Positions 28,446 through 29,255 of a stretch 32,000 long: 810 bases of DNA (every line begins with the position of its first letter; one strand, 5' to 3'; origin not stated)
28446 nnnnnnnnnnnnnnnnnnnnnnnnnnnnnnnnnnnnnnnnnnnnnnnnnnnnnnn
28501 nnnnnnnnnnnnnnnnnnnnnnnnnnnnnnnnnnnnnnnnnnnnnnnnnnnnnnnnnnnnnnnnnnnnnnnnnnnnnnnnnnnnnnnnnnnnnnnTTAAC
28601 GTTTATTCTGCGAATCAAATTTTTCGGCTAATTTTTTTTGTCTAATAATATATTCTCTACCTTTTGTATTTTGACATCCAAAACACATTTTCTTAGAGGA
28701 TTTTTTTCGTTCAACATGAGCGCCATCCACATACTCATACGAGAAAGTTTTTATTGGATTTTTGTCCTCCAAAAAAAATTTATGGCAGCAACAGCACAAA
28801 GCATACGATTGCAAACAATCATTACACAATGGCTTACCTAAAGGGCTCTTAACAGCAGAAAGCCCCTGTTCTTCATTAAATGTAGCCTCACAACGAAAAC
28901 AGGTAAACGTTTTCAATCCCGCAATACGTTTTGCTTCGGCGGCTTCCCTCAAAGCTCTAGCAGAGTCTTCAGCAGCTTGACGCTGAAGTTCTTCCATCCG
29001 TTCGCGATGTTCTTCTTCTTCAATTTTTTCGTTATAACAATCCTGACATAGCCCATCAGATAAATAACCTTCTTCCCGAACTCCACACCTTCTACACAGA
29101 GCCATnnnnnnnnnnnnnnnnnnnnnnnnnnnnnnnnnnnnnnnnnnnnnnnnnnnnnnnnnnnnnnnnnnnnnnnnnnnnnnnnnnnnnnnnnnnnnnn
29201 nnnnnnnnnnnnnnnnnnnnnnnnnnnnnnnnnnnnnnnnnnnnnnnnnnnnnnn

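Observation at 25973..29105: Candidate undescribed three-gene system: Zn-ribbon/coiled-coil protein, cytoplasmic DUF285/BspA LRR protein, DUF2971-like protein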

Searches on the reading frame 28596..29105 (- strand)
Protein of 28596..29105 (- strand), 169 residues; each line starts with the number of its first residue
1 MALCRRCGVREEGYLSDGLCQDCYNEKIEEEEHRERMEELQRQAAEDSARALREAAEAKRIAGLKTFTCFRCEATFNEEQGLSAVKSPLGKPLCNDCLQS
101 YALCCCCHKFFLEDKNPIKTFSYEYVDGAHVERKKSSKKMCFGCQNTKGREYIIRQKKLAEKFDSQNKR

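Call 3: search_protein_families(library=pfam, proteins=[window:28596-29105:-], max_evalue=1)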
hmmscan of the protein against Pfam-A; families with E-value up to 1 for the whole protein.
window:28596-29105:- (169 aa): 2 families
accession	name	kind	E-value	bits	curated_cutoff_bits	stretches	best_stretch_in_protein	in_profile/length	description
PF24734.1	DUF7685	-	0.009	16.3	27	1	4-31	2-39/43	Domain of unknown function (DUF7685)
PF23663.1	Znf_SCAND3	-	0.057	13.8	27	1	3-33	16-47/50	SCAN domain-containing protein 3-like zinc finger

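Call 4: search_protein_families(library=padloc, proteins=[window:28596-29105:-], max_evalue=1)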
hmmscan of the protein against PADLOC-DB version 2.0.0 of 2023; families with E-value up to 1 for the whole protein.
window:28596-29105:- (169 aa): 0 families

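Call 5: search_protein_families(library=ncbifam, proteins=[window:28596-29105:-], max_evalue=1)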
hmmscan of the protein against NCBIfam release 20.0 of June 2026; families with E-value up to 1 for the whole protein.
window:28596-29105:- (169 aa): 0 families

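Call 13: find_encoding_contigs(protein=window:28596-29105:-, flank=10000, max_places=10)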
Protein window:28596-29105:- (169 aa): 12 contigs read that carry it; 10 places shown.
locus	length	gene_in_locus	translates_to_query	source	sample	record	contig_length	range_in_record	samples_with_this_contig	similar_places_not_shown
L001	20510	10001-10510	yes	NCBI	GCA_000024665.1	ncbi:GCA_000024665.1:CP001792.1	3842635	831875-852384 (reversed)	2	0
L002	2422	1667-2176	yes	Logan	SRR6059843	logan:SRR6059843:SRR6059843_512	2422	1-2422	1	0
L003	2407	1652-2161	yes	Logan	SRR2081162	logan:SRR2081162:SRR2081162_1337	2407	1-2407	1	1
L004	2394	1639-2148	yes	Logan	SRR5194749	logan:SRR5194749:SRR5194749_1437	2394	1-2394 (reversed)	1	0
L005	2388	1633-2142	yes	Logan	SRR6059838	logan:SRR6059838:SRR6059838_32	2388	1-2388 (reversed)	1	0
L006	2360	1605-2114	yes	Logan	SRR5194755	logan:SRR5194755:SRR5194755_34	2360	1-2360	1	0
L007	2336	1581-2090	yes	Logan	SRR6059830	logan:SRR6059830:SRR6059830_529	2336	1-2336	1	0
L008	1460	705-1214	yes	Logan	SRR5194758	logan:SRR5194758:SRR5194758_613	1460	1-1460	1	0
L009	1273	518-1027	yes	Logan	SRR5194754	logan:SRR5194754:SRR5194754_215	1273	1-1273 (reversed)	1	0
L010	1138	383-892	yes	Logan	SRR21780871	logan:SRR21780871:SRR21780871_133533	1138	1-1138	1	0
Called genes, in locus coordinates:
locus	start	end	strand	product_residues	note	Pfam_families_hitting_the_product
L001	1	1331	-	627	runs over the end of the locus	PF20695:UbiD_N, PF01977:UbiD, PF20696:UbiD_C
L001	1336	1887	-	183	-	-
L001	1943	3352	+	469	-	PF01943:Polysacc_synt (weak)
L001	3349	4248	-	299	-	PF00535:Glycos_transf_2, PF10111:Glyco_tranf_2_2, PF13641:Glyco_tranf_2_3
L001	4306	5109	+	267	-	PF05704:Caps_synth, PF12919:TcdA_TcdB (faint), PF04488:Gly_transf_sug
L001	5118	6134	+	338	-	-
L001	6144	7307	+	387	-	PF00534:Glycos_transf_1, PF13692:Glyco_trans_1_4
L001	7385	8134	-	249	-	PF00753:Lactamase_B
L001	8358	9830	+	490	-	PF13537:GATase_7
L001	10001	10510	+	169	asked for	-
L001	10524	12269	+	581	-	-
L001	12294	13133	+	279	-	-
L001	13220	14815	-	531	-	-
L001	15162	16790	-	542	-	-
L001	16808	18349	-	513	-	-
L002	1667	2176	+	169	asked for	-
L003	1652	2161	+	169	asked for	-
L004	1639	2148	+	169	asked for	-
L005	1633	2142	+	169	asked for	-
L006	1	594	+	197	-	?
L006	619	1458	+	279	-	-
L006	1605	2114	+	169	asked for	-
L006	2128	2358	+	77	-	?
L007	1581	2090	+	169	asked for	-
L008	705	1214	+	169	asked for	-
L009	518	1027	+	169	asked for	-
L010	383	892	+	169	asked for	-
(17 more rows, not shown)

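Call 15: find_homologous_proteins(query=window:28596-29105:-, max_evalue=0.001)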
Query window:28596-29105:- (169 aa): 10 proteins with E <= 0.001 among 94 candidates.
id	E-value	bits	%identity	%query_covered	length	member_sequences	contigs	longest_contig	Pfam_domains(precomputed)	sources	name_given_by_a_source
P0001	1.1e-100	352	100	93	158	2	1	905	-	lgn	-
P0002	5.6e-91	321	75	100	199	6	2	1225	-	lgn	-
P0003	7.1e-91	321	73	99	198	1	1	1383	-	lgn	-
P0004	2.5e-89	316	73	100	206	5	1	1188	-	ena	-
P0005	5.1e-49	184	47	98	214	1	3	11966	-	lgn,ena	-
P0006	1.2e-47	180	46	98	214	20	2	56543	-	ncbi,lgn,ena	-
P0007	5.0e-45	172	45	98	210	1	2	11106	-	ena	-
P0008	1.2e-43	167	45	98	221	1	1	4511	-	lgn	-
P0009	4.5e-35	139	40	96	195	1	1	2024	-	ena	-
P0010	4.8e-26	110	43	64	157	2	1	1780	-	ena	-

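Call 16: find_encoding_contigs(protein=P0006, flank=8000, max_places=4)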
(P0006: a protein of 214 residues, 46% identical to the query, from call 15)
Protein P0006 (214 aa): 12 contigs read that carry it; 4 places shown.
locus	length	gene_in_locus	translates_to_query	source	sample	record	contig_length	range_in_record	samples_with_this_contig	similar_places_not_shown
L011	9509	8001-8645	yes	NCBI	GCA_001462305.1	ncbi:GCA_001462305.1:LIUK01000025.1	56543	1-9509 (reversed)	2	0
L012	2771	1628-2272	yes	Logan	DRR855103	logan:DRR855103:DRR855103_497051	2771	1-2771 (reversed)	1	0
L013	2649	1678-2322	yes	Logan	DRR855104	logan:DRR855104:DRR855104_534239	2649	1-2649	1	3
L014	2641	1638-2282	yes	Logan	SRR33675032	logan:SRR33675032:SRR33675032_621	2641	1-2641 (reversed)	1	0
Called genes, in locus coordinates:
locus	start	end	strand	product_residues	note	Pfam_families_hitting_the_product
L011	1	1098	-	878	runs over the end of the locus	PF00691:OmpA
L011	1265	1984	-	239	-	PF20582:UPF0758_N, PF04002:RadC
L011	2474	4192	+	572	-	PF02776:TPP_enzyme_N, PF00205:TPP_enzyme_M, PF02775:TPP_enzyme_C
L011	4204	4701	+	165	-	PF01842:ACT, PF22629:ACT_AHAS_ss, PF13710:ACT_5, PF10369:ALS_ss_C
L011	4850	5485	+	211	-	-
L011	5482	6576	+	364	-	PF04055:Radical_SAM, PF13353:Fer4_12 (weak)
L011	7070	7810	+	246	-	-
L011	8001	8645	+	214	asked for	-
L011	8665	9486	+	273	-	-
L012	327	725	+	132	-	-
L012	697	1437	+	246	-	-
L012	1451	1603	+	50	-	-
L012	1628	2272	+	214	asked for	-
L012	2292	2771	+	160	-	?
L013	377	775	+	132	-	-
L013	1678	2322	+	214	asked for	-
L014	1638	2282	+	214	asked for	-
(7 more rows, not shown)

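Call 17: find_encoding_contigs(protein=P0005, flank=8000, max_places=3)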
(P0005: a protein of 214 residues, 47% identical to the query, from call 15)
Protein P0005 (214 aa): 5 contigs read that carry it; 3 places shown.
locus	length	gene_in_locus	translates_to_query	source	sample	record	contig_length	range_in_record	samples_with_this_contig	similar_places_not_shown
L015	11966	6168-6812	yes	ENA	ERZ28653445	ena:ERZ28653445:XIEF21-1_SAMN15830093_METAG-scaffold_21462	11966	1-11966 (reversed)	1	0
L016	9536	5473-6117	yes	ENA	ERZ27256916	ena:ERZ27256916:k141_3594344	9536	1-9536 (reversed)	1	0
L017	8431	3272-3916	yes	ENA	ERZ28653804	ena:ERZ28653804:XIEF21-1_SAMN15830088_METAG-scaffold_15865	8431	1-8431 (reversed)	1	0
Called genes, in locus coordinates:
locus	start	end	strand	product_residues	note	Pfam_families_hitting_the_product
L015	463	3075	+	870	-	PF09586:YfhO (weak)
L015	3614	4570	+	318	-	PF12784:PDDEXK_2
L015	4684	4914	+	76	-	-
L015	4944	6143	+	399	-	PF08867:FRG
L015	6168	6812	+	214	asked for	-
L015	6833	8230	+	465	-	-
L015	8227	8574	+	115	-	-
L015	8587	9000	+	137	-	-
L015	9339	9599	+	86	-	-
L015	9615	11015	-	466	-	PF13472:Lipase_GDSL_2 (weak)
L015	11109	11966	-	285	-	?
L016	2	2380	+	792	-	?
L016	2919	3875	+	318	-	PF12784:PDDEXK_2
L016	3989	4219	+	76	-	-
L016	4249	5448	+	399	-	PF08867:FRG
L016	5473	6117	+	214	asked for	-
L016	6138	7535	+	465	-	-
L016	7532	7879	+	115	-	-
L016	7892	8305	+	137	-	-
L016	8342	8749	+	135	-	-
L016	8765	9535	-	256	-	?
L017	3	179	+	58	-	?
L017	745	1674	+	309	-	PF12784:PDDEXK_2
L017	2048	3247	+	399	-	PF08867:FRG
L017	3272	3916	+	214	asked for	-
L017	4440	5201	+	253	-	-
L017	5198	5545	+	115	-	-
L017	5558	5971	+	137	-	-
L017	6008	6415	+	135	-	-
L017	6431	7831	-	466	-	PF13472:Lipase_GDSL_2 (weak)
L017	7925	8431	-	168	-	?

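Call 18: find_encoding_contigs(protein=P0007, flank=8000, max_places=3)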
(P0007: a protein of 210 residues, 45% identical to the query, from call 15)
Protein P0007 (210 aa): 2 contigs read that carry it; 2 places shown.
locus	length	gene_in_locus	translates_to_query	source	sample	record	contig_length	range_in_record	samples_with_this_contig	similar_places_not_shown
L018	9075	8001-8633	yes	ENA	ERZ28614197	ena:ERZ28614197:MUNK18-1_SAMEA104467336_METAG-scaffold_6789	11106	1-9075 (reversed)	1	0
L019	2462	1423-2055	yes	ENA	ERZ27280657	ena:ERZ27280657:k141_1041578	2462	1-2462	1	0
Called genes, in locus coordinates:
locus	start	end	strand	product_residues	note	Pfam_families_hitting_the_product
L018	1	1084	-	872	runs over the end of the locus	PF00691:OmpA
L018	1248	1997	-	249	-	PF20582:UPF0758_N, PF04002:RadC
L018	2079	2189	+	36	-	-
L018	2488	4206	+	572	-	PF02776:TPP_enzyme_N, PF00205:TPP_enzyme_M, PF02775:TPP_enzyme_C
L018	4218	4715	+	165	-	PF01842:ACT, PF22629:ACT_AHAS_ss, PF13710:ACT_5, PF10369:ALS_ss_C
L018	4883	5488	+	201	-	-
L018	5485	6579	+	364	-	PF04055:Radical_SAM, PF13353:Fer4_12 (weak)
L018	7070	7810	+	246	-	-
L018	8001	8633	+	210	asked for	-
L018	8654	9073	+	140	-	?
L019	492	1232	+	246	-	-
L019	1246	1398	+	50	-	-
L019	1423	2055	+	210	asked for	-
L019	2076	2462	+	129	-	?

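Call 19: search_protein_families(library=pfam, proteins=[L011:8665-9486:+, L011:7070-7810:+, L015:6833-8230:+, L015:8227-8574:+, L015:8587-9000:+, L015:4944-6143:+, L017:4440-5201:+, L016:8342-8749:+, L015:3614-4570:+], max_evalue=0.01)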
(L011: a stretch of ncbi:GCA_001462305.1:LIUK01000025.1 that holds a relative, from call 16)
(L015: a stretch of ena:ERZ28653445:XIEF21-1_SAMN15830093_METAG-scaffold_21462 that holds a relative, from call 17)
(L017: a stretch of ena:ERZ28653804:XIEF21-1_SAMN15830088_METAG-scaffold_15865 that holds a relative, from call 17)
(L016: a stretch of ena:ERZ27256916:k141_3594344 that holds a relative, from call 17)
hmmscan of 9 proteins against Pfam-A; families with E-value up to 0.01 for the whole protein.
L011:8665-9486:+ (273 aa): 3 families
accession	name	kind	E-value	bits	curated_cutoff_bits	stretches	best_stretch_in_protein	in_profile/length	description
PF03382.20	DUF285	-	8.1e-83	274.5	25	3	167-265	12-113/120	Mycoplasma protein of unknown function, DUF285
PF12411.13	Choline_sulf_C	-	0.0027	17.9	27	0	80-115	2-37/53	Choline sulfatase enzyme C terminal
PF21142.3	A2M_bMG2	-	0.0034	17.8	25.5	0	46-100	23-76/119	Bacterial alpha-2 macroglobulin MG2 domain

L011:7070-7810:+ (246 aa): 1 family
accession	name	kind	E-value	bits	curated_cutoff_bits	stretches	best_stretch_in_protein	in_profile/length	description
PF21416.2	VP1-like_C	-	0.0013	19.2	27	1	79-146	22-90/135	Inner layer core protein VP1-like, C-terminal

L015:6833-8230:+ (465 aa): 2 families
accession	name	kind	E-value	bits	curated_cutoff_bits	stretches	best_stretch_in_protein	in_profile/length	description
PF03382.20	DUF285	-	7.1e-161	526.4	25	6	250-350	13-116/120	Mycoplasma protein of unknown function, DUF285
PF19808.4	DUF6291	-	0.0005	20.6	27.2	0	88-113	40-65/79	Family of unknown function (DUF6291)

L015:8227-8574:+ (115 aa): 1 family
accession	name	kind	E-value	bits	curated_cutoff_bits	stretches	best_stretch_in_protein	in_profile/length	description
PF18941.5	DUF5688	-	0.0021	18.1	34.5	1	17-92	122-197/290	Family of unknown function (DUF5688)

L015:8587-9000:+ (137 aa): 0 families

L015:4944-6143:+ (399 aa): 1 family
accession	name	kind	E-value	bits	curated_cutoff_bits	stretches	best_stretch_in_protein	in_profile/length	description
PF08867.16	FRG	-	1.6e-18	67.8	25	1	138-222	2-93/94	FRG domain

L017:4440-5201:+ (253 aa): 1 family
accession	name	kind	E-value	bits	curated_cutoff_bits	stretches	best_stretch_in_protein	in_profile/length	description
PF03382.20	DUF285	-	3e-76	253.3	25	3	135-246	7-117/120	Mycoplasma protein of unknown function, DUF285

L016:8342-8749:+ (135 aa): 0 families

L015:3614-4570:+ (318 aa): 2 families
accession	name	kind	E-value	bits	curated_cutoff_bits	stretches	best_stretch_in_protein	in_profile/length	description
PF12784.13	PDDEXK_2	-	1.3e-29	104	27.4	1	50-271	3-216/229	PD-(D/E)XK nuclease family transposase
PF02631.22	RecX_HTH2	-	0.0035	18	26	1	295-315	22-42/42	RecX, second three-helix domain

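Call 20: search_protein_families(library=padloc, proteins=[L011:8665-9486:+, L011:7070-7810:+, L015:6833-8230:+, L015:8227-8574:+, L015:8587-9000:+, L015:4944-6143:+, L017:4440-5201:+, L016:8342-8749:+, L015:3614-4570:+], max_evalue=0.01)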
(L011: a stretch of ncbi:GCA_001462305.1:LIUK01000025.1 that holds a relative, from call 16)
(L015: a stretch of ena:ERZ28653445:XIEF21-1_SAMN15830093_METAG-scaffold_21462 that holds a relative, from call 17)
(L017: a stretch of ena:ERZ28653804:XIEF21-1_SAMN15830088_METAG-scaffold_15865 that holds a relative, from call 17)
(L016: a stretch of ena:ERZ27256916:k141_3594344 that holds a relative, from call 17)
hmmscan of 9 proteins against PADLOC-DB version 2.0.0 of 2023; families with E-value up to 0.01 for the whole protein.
L011:8665-9486:+ (273 aa): 0 families

L011:7070-7810:+ (246 aa): 0 families

L015:6833-8230:+ (465 aa): 0 families

L015:8227-8574:+ (115 aa): 0 families

L015:8587-9000:+ (137 aa): 0 families

L015:4944-6143:+ (399 aa): 14 families
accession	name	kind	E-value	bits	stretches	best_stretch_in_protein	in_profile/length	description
PDLC04936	PDC-S15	-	2.1e-59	199.4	1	133-396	39-295/300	-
PDLC04933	PDC-S15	-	1e-58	197.1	1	134-396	25-279/286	-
PDLC04938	PDC-S15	-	3.5e-40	136.2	2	116-237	38-169/276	-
PDLC04927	PDC-S15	-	1.4e-33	114.4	1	134-389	34-294/422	-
PDLC04930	PDC-S15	-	7.7e-27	92.3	1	137-395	25-277/380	-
PDLC04926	PDC-S15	-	6.5e-26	89.1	1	136-385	31-282/300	-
PDLC04939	PDC-S15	-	3e-24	83.7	2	139-218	32-112/487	-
PDLC04937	PDC-S15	-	1.7e-22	78.3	2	132-238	30-147/254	-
PDLC04929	PDC-S15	-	1.7e-20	72.2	1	183-398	90-302/308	-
PDLC04931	PDC-S15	-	3.8e-12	44.6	2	324-389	193-264/282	-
PDLC04940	PDC-S15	-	4e-08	31.2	1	189-222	127-160/280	-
PDLC04932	PDC-S15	-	5.6e-07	27.2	1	187-218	111-142/324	-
PDLC04934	PDC-S15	-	1.5e-06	25.5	1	186-225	119-158/416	-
PDLC04935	PDC-S15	-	0.00011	19.2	0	166-222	174-230/535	-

L017:4440-5201:+ (253 aa): 0 families

L016:8342-8749:+ (135 aa): 0 families

L015:3614-4570:+ (318 aa): 1 family
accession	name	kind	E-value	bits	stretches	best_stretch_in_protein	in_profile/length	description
PDLC01084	C3a178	-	0.0092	14.5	0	244-307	18-89/90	putative invertase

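Call 55: search_protein_families(library=pfam, proteins=[L016:8342-8749:+], max_evalue=0.01)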
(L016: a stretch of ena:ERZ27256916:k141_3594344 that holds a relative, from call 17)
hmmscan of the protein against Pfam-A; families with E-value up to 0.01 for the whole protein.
L016:8342-8749:+ (135 aa): 0 families

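Call 66: search_dna_similar(query=window:28596-29105:-, collection=phages, mode=protein, max_evalue=0.001, max_rows=10)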
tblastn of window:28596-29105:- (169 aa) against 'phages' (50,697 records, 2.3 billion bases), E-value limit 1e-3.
No match.

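Call 67: predict_structure(alignment_id=A2)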
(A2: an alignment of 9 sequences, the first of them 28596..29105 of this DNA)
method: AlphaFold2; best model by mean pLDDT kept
length: 169 residues; sequences in the alignment: 9
mean_pLDDT: 78.5   pTM: 0.44
mean pLDDT of the five models: 78.5, 72.7, 71.4, 67.2, 65.4
residues with pLDDT >= 90: 27; 70-90: 106; 50-70: 34; < 50: 2
segments of 3 or more residues with pLDDT < 50: none
pLDDT, mean of each block of 10 residues (from residue 1): 81 75 88 94 94 88 84 86 74 84 80 67 57 66 77 73 65
secondary structure, 60 per line:
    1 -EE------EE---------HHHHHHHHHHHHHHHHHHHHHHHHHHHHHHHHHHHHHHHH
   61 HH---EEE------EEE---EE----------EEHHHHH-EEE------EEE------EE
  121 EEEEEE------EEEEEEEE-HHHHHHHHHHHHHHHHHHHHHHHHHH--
elements in order: H21-62 E66-68 E75-77 H95-99 E101-103 E110-112 E119-126 E133-140 H142-167

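Call 70: fold_search(model_id=the predicted structure, library=pdb)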
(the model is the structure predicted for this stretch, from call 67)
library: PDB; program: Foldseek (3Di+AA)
matches with E <= 10: 151; with E <= 0.001: 0
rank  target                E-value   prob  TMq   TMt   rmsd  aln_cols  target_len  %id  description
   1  9v29_sB               7.3e-02  0.92  0.21  0.34   4.3        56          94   12  Cryo- EM structure of small subunit (body) of 75S ribosome with A/P- & P/E- tRNAs from Entamoeba histolytica bound to (released 2025-10-08)
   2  8ip8_db               9.4e-02  0.91  0.21  0.34   4.7        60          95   18  Wheat 80S ribosome stalled on AUG-Stop boron dependently (released 2024-02-21)
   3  8bsj_Sd               9.4e-02  0.87  0.21  0.33   4.2        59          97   17  Giardia Ribosome in PRE-T Classical State (C) (released 2023-03-22)
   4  8r6f_a                1.2e-01  0.89  0.21  0.33   4.6        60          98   18  CryoEM structure of wheat 40S ribosomal subunit, body domain (released 2023-12-27)
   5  9fs8_b                1.4e-01  0.90  0.23  0.38   3.9        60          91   28  Cryo-EM structure of Saccharolobus solfataricus 30S initiation complex bound to Ss-aEF1A-like mRNA (released 2025-01-15)
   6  4v5o_A5               1.4e-01  0.84  0.21  0.33   4.1        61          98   13  CRYSTAL STRUCTURE OF THE EUKARYOTIC 40S RIBOSOMAL SUBUNIT IN COMPLEX WITH INITIATION FACTOR 1. (released 2014-07-09)
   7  7qix_N                1.6e-01  0.84  0.21  0.33   4.7        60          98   13  Specific features and methylation sites of a plant ribosome. 40S body ribosomal subunit. (released 2022-06-15)
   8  9fs6_b                1.7e-01  0.85  0.23  0.37   4.0        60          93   28  Cryo-EM structure of Saccharolobus solfataricus 30S initiation complex bound to Ss-aIF2beta leaderless mRNA with h44 i (released 2025-01-15)
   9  8q7z_AE               1.7e-01  0.84  0.21  0.33   4.8        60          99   15  Structure of the G. gallus 80S non-rotated ribosome (released 2024-08-28)
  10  7osm_eS26             1.7e-01  0.80  0.21  0.34   4.6        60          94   13  Intermediate translocation complex of 80 S.cerevisiae ribosome with eEF2 and ligands (released 2021-12-08)
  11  5xxu_a                1.9e-01  0.80  0.21  0.32   3.8        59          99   14  Small subunit of Toxoplasma gondii ribosome (released 2017-08-30)
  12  8brm_Sd               1.9e-01  0.80  0.21  0.32   4.2        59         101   17  Giardia ribosome in POST-T state, no E-site tRNA (A6) (released 2023-03-15)
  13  7qgg_Sa               2.4e-01  0.82  0.23  0.35   3.7        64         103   14  Neuronal RNA granules are ribosome complexes stalled at the pre-translocation state (released 2022-10-26)
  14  6qzp_Sa               2.4e-01  0.77  0.21  0.32   4.7        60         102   15  High-resolution cryo-EM structure of the human 80S ribosome (released 2019-04-24)
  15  8pnn_b                2.4e-01  0.66  0.19  0.32   5.5        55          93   13  80S yeast ribosome in complex with Bromolissoclimide (released 2025-05-28)
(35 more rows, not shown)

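Call 81: search_protein_families(library=phrogs, proteins=[window:28596-29105:-, L015:8227-8574:+, L015:8587-9000:+, L016:8342-8749:+, L011:7070-7810:+], max_evalue=0.001)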
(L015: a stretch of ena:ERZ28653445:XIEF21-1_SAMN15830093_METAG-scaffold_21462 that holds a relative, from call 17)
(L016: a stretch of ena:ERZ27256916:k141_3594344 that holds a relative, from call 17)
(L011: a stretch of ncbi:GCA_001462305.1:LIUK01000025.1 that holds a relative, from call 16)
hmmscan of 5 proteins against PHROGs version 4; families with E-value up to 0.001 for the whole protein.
window:28596-29105:- (169 aa): 0 families

L015:8227-8574:+ (115 aa): 1 family
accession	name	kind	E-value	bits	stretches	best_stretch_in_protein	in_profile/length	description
phrog_20419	-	unknown function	0.00023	21.8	1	7-68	50-112/236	-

L015:8587-9000:+ (137 aa): 0 families

L016:8342-8749:+ (135 aa): 1 family
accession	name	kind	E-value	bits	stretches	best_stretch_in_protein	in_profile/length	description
phrog_20518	-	unknown function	0.00038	21.5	1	53-115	109-170/177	-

L011:7070-7810:+ (246 aa): 0 families

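Call 83: list_cluster_members(proteins=[P0006, P0019, window:28596-29105:-, window:25973-26812:-])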
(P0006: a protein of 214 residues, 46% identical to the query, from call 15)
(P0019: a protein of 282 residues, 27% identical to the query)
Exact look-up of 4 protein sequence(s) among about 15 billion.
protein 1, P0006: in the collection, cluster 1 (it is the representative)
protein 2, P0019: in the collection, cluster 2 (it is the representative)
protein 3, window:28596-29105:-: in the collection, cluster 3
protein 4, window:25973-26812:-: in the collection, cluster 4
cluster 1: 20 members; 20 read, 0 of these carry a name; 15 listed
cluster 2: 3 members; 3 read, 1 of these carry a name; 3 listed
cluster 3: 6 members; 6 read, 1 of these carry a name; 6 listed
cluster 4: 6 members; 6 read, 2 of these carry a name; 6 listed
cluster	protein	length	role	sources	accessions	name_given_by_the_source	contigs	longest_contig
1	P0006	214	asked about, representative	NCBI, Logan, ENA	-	-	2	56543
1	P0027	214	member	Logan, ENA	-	-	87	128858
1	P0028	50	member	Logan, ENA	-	-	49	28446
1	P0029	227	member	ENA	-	-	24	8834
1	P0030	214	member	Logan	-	-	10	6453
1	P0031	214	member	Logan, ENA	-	-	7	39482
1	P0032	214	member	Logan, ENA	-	-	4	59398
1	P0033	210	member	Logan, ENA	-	-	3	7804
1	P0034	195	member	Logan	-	-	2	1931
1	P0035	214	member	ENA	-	-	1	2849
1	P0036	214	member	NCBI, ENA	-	-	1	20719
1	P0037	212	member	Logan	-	-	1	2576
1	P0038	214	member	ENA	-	-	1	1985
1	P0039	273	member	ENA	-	-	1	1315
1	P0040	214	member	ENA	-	-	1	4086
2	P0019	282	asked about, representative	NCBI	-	-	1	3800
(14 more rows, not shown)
